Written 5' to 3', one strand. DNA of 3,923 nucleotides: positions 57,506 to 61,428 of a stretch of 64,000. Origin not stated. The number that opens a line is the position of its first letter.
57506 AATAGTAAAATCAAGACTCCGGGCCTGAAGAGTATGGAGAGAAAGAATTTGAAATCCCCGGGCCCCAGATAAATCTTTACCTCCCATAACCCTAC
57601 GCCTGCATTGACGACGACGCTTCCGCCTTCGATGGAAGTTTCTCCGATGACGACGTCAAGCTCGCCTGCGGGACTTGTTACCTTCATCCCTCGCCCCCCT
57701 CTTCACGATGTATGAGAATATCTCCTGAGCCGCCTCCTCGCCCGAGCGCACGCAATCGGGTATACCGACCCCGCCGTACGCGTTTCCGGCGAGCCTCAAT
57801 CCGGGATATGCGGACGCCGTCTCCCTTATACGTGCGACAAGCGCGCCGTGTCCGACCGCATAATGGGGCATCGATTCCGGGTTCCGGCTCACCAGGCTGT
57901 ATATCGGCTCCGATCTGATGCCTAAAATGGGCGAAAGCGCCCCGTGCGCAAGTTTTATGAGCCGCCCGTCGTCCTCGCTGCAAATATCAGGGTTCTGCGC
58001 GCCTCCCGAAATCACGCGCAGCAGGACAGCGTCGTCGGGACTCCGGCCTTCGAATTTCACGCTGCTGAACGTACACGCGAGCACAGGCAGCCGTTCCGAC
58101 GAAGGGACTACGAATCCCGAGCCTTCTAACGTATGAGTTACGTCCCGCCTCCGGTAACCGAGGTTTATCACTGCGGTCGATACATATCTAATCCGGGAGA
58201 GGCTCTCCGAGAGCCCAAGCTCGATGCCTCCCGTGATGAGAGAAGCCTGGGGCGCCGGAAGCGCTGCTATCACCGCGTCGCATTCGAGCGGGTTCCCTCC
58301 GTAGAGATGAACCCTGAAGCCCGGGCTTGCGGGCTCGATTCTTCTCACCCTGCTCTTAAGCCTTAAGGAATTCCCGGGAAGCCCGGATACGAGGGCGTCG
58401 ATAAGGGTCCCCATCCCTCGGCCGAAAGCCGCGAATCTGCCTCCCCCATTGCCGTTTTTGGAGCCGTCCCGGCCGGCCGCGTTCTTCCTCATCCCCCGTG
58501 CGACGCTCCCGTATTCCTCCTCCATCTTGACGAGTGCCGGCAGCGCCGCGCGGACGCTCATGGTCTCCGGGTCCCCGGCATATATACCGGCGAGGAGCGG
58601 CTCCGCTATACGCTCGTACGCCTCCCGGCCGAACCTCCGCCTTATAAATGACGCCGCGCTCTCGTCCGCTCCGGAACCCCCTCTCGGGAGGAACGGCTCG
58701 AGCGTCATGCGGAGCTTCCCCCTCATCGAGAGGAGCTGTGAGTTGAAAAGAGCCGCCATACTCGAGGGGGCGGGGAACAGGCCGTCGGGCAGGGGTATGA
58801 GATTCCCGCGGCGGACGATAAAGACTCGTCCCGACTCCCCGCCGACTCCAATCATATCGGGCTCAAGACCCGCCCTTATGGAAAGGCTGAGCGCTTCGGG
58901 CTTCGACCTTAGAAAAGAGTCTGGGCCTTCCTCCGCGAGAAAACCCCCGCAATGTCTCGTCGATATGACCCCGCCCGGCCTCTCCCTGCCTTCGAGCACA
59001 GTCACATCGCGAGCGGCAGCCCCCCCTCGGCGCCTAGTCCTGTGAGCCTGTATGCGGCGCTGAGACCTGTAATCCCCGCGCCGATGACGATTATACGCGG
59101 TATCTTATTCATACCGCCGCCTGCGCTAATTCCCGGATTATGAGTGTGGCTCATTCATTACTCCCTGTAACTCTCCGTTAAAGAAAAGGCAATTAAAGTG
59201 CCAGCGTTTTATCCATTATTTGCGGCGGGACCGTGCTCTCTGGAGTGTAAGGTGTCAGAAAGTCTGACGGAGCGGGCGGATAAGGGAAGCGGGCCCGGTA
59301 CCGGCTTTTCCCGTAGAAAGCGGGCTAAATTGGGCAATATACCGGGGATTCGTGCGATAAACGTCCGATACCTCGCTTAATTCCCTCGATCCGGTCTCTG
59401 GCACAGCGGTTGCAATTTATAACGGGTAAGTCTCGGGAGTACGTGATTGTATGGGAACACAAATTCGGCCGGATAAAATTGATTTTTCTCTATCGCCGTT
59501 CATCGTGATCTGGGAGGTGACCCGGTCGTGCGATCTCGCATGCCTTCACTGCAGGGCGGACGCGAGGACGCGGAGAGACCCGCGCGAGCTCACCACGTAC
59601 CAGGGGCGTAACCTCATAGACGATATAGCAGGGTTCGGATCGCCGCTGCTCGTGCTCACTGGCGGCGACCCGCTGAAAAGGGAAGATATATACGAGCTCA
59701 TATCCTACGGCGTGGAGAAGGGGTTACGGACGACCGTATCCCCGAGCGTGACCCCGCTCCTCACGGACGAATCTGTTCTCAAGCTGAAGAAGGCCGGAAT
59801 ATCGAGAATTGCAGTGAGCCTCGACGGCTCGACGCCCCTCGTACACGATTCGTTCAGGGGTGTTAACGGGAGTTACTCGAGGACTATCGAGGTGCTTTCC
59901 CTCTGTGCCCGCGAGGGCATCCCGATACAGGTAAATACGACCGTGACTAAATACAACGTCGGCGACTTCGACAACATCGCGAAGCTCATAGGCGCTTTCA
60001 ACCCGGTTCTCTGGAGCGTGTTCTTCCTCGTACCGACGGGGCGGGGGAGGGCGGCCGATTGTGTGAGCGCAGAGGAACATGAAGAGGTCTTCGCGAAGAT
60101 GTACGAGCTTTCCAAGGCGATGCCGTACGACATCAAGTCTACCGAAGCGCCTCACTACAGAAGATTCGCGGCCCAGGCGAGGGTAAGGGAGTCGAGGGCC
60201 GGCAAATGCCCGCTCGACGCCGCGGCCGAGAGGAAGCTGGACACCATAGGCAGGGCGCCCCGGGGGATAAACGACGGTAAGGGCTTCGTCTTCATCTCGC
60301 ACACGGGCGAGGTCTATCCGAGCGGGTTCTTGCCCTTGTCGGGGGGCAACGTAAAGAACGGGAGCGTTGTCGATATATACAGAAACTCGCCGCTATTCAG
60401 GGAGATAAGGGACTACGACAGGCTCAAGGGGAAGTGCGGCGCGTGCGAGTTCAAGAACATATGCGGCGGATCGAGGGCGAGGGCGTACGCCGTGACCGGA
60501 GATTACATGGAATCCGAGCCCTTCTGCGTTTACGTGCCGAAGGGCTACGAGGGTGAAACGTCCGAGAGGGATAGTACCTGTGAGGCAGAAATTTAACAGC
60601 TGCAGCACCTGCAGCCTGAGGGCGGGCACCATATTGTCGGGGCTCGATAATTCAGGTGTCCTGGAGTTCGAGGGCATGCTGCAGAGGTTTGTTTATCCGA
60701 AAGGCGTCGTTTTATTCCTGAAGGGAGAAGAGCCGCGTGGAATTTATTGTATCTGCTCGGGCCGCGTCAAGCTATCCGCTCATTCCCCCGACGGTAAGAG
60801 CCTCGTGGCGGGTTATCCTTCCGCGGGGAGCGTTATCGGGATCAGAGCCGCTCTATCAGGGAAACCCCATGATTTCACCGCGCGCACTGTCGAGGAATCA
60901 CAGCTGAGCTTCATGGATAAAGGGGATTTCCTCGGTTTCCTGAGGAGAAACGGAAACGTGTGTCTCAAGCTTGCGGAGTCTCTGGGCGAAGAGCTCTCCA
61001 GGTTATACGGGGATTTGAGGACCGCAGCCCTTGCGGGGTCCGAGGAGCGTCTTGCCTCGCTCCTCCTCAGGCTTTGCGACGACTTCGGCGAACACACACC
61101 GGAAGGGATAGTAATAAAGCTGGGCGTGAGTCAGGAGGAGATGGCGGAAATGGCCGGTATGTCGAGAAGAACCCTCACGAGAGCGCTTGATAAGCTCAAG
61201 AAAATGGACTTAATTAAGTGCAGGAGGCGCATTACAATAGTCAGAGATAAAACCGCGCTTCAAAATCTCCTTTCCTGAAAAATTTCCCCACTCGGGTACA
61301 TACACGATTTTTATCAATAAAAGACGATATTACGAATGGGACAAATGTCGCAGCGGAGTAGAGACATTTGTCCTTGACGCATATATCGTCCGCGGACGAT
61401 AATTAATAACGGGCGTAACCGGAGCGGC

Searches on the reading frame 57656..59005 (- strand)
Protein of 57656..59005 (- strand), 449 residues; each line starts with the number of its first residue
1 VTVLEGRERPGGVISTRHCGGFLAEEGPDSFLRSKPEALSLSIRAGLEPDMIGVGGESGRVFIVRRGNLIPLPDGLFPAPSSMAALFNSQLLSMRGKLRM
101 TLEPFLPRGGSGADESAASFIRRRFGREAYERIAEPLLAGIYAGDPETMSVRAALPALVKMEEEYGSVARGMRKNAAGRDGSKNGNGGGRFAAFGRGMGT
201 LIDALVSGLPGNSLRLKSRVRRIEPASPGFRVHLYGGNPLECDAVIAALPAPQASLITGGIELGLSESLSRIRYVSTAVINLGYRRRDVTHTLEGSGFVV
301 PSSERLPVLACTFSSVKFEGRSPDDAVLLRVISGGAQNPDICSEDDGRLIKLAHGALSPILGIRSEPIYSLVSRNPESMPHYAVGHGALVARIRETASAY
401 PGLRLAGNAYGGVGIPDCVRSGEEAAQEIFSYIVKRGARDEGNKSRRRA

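Call 50: search_protein_families(library=pfam, proteins=[window:57656-59005:-], max_evalue=0.00001)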
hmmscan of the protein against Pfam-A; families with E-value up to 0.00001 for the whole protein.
window:57656-59005:- (449 aa): 1 family
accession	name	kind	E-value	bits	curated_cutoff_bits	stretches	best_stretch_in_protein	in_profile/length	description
PF01593.30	Amino_oxidase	-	6.8e-52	177.7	19.8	1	2-429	18-442/443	Flavin containing amine oxidoreductase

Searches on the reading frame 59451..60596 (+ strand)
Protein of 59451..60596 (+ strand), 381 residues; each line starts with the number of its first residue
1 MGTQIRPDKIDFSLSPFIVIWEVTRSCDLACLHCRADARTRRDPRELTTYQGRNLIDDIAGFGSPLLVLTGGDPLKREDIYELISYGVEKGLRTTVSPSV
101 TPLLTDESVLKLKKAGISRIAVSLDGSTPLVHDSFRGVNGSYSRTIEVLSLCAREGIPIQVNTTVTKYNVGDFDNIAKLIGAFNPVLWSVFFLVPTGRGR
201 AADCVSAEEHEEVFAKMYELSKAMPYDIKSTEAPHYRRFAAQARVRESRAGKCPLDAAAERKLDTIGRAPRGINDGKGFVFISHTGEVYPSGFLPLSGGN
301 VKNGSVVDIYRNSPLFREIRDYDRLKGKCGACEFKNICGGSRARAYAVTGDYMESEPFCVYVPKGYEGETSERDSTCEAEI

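Call 50: search_protein_families(library=pfam, proteins=[window:59451-60596:+], max_evalue=0.00001)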
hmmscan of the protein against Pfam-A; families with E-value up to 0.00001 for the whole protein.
window:59451-60596:+ (381 aa): 1 family
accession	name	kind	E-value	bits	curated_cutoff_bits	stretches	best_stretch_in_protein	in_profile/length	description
PF04055.27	Radical_SAM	-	4.6e-21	76.1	29.5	1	22-180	2-166/166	Radical SAM superfamily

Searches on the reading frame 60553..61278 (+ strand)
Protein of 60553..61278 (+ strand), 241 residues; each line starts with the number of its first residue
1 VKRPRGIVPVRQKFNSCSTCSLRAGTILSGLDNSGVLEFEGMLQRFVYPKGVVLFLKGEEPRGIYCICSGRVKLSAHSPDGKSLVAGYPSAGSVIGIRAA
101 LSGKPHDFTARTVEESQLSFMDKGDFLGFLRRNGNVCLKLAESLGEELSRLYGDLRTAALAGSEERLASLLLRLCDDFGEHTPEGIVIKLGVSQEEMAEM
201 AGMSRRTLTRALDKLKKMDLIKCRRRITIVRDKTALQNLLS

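Call 50: search_protein_families(library=pfam, proteins=[window:60553-61278:+], max_evalue=0.00001)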
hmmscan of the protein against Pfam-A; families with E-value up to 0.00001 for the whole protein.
window:60553-61278:+ (241 aa): 2 families
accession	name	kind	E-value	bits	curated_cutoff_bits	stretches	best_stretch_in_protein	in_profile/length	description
PF00027.35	cNMP_binding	-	1.2e-17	64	27.5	1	47-133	3-89/89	Cyclic nucleotide-binding domain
PF13545.12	HTH_Crp_2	-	1.3e-17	63.9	27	1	165-238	1-69/70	Crp-like helix-turn-helix domain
